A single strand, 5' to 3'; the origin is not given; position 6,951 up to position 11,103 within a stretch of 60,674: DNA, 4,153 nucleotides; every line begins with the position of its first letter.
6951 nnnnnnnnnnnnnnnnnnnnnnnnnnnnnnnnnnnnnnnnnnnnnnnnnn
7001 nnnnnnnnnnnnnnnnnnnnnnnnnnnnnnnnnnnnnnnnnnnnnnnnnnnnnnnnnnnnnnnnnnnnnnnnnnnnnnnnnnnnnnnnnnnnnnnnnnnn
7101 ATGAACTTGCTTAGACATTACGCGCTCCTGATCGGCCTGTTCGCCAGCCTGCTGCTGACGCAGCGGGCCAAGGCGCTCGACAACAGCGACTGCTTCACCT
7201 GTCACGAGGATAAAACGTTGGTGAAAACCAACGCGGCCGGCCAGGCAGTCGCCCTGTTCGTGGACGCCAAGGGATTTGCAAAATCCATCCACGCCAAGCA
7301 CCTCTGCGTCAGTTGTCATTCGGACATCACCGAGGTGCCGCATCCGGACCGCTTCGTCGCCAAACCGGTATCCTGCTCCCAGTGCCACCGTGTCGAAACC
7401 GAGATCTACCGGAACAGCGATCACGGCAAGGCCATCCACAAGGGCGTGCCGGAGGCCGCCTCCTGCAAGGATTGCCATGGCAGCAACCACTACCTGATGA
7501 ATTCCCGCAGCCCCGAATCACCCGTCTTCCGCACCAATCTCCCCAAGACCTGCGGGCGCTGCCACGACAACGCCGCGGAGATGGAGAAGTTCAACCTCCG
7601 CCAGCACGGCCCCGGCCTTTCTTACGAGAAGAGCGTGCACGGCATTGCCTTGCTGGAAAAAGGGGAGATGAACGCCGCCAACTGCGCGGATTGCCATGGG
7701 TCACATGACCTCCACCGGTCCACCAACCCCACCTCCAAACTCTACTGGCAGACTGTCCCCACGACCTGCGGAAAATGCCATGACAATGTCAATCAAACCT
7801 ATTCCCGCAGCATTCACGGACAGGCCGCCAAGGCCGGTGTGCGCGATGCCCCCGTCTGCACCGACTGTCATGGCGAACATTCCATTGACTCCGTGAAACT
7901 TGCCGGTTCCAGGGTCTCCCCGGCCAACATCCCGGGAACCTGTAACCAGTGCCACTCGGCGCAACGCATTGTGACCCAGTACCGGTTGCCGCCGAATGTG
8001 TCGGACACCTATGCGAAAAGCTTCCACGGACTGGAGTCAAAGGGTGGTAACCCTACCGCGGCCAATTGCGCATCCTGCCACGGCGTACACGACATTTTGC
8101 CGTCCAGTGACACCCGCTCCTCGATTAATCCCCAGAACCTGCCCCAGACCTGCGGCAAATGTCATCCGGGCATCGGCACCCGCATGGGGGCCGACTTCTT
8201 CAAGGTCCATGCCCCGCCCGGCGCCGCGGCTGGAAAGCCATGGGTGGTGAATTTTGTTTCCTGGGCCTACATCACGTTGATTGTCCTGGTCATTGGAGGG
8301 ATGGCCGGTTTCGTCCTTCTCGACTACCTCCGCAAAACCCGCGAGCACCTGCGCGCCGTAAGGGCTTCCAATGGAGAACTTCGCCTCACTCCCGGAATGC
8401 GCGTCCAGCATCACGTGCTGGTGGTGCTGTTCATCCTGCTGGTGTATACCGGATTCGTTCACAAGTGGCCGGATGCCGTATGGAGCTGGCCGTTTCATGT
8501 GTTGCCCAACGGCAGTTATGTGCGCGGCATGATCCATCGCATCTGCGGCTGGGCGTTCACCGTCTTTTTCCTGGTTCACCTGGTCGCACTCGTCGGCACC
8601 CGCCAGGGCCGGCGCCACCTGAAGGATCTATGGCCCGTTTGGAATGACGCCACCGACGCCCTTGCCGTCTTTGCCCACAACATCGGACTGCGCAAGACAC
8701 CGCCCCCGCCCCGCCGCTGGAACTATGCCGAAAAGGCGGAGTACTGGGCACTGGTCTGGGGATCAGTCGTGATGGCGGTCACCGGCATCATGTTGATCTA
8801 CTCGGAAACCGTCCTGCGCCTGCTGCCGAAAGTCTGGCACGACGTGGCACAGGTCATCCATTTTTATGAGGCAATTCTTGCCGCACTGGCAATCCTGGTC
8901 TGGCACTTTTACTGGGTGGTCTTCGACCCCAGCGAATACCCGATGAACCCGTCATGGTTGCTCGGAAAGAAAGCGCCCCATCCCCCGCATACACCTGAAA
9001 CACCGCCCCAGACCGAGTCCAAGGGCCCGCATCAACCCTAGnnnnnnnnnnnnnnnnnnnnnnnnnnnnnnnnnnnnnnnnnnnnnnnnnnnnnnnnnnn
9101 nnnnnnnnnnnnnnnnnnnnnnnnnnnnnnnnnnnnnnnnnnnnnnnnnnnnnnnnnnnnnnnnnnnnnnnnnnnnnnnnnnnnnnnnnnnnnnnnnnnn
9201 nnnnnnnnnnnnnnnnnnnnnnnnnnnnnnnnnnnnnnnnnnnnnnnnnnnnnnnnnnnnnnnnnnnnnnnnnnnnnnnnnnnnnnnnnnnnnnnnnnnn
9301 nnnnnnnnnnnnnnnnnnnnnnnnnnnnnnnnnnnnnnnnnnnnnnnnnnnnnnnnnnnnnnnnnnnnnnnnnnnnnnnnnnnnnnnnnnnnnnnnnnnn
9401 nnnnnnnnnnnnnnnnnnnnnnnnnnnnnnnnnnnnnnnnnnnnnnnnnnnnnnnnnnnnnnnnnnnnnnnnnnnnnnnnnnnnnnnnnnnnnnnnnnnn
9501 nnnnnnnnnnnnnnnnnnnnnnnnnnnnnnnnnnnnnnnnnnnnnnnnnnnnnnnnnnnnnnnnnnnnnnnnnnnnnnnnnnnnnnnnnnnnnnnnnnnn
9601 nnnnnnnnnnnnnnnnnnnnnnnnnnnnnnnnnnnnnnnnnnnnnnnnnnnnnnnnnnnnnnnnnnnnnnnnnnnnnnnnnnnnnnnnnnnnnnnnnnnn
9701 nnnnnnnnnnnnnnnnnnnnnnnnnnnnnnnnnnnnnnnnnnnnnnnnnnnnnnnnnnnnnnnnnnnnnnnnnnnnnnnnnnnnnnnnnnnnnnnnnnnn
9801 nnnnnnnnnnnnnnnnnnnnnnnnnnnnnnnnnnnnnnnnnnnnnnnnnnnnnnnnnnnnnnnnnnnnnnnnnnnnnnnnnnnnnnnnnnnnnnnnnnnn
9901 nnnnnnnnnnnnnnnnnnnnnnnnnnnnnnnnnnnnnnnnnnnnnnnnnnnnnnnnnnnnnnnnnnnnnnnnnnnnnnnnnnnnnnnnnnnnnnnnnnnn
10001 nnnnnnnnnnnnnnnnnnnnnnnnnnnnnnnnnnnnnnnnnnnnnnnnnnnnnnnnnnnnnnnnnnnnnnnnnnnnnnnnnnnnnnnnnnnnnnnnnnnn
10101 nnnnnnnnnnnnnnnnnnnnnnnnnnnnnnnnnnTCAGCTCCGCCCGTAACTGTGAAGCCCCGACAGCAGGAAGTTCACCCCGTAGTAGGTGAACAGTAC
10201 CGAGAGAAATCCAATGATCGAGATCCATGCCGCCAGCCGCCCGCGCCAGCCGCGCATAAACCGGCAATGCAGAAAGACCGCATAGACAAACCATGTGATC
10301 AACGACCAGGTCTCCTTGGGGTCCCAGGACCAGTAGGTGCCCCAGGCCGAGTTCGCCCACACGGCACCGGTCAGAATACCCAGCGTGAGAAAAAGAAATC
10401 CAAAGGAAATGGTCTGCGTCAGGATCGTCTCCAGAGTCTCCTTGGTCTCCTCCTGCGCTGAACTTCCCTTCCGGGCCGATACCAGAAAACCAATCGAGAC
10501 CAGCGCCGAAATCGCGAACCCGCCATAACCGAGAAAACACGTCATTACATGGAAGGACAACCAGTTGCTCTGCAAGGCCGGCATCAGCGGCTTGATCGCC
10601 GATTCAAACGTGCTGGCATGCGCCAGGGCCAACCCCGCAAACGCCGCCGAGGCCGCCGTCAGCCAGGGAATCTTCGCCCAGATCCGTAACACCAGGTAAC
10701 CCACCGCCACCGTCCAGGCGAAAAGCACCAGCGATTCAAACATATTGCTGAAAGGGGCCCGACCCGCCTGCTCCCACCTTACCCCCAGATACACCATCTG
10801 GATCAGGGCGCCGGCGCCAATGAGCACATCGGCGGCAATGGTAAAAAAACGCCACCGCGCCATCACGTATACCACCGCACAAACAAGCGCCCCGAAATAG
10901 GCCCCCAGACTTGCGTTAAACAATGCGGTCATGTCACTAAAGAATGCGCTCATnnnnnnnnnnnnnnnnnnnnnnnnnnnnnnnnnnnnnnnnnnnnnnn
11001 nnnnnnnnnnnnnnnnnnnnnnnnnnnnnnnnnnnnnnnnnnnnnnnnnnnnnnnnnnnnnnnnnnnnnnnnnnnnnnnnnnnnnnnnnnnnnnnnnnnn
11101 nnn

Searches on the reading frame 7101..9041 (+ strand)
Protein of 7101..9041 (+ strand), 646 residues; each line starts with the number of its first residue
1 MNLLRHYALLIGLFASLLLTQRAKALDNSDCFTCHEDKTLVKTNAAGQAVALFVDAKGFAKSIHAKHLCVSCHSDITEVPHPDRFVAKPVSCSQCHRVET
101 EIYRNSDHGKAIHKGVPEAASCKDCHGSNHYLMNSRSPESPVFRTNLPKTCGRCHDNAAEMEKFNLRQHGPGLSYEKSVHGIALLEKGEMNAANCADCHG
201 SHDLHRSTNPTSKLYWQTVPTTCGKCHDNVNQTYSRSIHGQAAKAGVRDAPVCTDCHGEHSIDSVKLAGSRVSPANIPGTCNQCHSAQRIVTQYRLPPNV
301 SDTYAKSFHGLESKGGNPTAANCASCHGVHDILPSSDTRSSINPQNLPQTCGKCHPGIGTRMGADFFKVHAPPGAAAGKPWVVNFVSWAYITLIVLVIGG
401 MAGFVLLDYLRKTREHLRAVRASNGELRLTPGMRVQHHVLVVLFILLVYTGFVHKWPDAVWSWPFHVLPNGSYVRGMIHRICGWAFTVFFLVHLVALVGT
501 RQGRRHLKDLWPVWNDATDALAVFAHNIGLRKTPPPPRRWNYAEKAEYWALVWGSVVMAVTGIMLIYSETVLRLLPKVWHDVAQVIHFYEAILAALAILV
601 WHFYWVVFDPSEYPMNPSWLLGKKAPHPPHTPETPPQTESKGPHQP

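Call 3: search_protein_families(library=pfam, proteins=[window:7101-9041:+], max_evalue=0.01)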
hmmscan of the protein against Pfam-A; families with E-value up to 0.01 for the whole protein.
window:7101-9041:+ (646 aa): 7 families
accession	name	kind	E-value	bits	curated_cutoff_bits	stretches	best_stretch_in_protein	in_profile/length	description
PF14522.11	Cytochrome_C7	-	4.7e-16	58.8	24.8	4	114-199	11-66/67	Cytochrome c7 and related cytochrome c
PF14537.11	Cytochrom_c3_2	-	9.2e-13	48.9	25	1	192-286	6-79/79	Cytochrome c3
PF09699.15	Paired_CXXCH_1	-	1.5e-12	47.5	20.6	2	252-289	8-40/41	Doubled CXXCH motif (Paired_CXXCH_1)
PF01292.26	Ni_hydr_CYTB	-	2.6e-11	44.1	30.1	1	430-608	3-164/179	Prokaryotic cytochrome b561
PF00684.25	DnaJ_CXXCXGXG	-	5.2e-06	27.1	32.7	0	239-292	5-55/65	DnaJ central domain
PF02085.21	Cytochrom_CIII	-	1.3e-05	25.9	22.9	1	58-155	22-101/101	Class III cytochrome C family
PF14358.11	DUF4405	-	0.0077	17.2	26.7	1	439-495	5-63/66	Domain of unknown function (DUF4405)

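Call 4: search_protein_families(library=ncbifam, proteins=[window:7101-9041:+], max_evalue=0.01)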
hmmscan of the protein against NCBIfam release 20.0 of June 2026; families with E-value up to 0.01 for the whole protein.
window:7101-9041:+ (646 aa): 5 families
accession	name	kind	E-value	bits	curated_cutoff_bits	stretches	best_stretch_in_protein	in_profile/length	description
TIGR01583.1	formate-DH-gamm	equivalog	3.9e-08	33.5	115.85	1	433-608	9-171/204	formate dehydrogenase subunit gamma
TIGR04257.1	nanowire_3heme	domain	1.5e-05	25.1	40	1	116-158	20-61/75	c(7)-type cytochrome triheme domain-containing protein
TIGR03153.1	cytochr_NrfH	equivalog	0.00097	19.2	134.2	0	215-260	23-62/138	cytochrome c nitrite reductase small subunit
NF008659.0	PRK11659.1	equivalog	0.007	16.1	184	0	221-356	47-168/188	cytochrome c nitrite reductase pentaheme subunit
NF041198.1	UshA_like_PCGU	equivalog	0.01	14.5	275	1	184-230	464-511/519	UshA-like (seleno)protein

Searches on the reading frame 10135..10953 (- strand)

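Call 11: search_protein_families(library=pfam, proteins=[window:10135-10953:-], max_evalue=0.001)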
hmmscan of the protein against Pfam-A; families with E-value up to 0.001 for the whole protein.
window:10135-10953:- (272 aa): 1 family
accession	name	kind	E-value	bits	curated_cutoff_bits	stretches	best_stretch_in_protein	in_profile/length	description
PF01578.25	Cytochrom_C_asm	-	9.9e-51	172.8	29.9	1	69-267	2-212/212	Cytochrome C assembly protein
